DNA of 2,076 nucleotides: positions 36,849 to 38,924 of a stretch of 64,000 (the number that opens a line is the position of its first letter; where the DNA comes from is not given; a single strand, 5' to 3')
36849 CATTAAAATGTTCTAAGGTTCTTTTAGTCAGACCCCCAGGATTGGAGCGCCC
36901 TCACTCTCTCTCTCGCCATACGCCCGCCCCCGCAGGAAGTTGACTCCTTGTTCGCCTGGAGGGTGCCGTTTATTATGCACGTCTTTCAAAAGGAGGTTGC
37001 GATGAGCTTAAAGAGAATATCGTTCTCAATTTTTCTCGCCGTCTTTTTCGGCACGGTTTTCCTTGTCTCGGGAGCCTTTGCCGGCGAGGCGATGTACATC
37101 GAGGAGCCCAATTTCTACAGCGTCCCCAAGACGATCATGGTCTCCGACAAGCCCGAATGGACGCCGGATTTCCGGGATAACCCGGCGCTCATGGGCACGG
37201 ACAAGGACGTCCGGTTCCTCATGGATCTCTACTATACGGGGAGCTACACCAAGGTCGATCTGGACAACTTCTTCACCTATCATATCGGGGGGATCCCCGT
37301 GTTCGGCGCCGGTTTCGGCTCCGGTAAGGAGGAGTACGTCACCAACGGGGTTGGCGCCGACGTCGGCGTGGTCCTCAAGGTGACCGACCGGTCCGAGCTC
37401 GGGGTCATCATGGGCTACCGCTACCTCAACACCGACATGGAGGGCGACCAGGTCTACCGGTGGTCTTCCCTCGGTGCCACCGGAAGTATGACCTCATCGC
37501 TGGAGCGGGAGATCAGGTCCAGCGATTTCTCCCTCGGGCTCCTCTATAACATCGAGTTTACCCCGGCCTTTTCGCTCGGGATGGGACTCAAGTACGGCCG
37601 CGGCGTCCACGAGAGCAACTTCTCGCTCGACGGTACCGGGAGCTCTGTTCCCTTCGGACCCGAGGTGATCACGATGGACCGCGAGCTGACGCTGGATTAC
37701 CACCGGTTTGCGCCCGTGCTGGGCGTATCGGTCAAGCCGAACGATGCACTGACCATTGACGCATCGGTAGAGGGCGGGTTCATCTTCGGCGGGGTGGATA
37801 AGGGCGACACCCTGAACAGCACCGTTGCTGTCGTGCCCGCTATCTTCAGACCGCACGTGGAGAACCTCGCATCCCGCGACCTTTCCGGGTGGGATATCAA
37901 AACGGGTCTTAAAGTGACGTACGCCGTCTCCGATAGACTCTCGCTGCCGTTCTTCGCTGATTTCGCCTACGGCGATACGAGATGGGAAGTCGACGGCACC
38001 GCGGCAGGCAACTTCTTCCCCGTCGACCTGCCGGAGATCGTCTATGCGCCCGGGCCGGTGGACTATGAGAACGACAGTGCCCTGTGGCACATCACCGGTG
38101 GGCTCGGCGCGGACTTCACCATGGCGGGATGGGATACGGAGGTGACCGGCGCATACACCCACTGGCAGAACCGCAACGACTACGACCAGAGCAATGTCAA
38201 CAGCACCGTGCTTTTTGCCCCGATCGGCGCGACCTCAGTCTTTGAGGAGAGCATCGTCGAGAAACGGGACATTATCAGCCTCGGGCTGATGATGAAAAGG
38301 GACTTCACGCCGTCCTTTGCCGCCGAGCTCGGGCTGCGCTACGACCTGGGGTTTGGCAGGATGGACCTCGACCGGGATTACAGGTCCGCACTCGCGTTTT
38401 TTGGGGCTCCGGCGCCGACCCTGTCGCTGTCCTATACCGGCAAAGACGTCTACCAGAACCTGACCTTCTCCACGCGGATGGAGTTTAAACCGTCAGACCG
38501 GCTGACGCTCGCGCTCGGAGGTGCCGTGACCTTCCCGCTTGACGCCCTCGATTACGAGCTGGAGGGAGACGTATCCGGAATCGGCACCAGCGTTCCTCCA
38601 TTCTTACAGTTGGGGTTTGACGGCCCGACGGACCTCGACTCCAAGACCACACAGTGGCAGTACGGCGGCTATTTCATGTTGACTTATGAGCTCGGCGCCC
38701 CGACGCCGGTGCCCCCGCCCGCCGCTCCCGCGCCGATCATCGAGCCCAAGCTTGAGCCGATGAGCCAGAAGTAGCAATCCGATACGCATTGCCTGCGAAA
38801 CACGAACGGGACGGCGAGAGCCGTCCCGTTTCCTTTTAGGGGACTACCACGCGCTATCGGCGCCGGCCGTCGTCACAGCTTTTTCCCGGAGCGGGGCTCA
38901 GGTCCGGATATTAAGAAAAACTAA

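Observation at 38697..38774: Conserved Pro-rich C-terminal tail ending in Lys placed after the barrel-closing strand (also 40807-40884 and 42925-43002)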

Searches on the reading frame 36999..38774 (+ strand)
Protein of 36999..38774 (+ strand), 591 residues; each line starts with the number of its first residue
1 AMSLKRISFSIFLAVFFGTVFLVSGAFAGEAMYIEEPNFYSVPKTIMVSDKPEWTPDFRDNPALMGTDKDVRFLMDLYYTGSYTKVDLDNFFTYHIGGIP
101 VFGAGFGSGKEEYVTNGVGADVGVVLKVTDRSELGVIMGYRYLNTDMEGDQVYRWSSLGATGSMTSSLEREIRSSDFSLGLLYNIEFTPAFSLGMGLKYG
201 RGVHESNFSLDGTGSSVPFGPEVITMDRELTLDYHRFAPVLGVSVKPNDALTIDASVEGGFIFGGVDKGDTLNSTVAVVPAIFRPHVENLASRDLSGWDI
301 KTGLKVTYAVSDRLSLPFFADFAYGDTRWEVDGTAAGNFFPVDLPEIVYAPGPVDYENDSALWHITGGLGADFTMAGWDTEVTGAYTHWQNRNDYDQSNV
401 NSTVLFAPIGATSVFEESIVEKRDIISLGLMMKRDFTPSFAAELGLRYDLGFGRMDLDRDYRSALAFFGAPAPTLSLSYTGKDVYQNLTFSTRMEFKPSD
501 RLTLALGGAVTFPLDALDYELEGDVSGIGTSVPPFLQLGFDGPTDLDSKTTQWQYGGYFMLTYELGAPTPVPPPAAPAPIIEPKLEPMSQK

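Call 7: search_protein_families(library=pfam, proteins=[window:36999-38774:+], max_evalue=1)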
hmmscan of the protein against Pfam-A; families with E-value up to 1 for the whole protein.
window:36999-38774:+ (591 aa): 1 family
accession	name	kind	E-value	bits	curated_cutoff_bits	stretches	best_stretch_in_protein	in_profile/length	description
PF13568.12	OMP_b-brl_2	-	0.00064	20.3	27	1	132-325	9-169/175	Outer membrane protein beta-barrel domain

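Call 8: search_protein_families(library=ncbifam, proteins=[window:36999-38774:+], max_evalue=1)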
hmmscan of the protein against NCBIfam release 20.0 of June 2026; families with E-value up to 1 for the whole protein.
window:36999-38774:+ (591 aa): 2 families
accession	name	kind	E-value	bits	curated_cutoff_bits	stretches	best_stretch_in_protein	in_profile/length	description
NF049866.1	outer_TDE1717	subfamily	0.0067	16.4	135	0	404-451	71-124/210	TDE1717 family outer membrane beta-barrel protein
TIGR01786.1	TonB-hemlactrns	subfamily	0.21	9.9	323.75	0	139-261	354-462/719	TonB-dependent hemoglobin/transferrin/lactoferrin family receptor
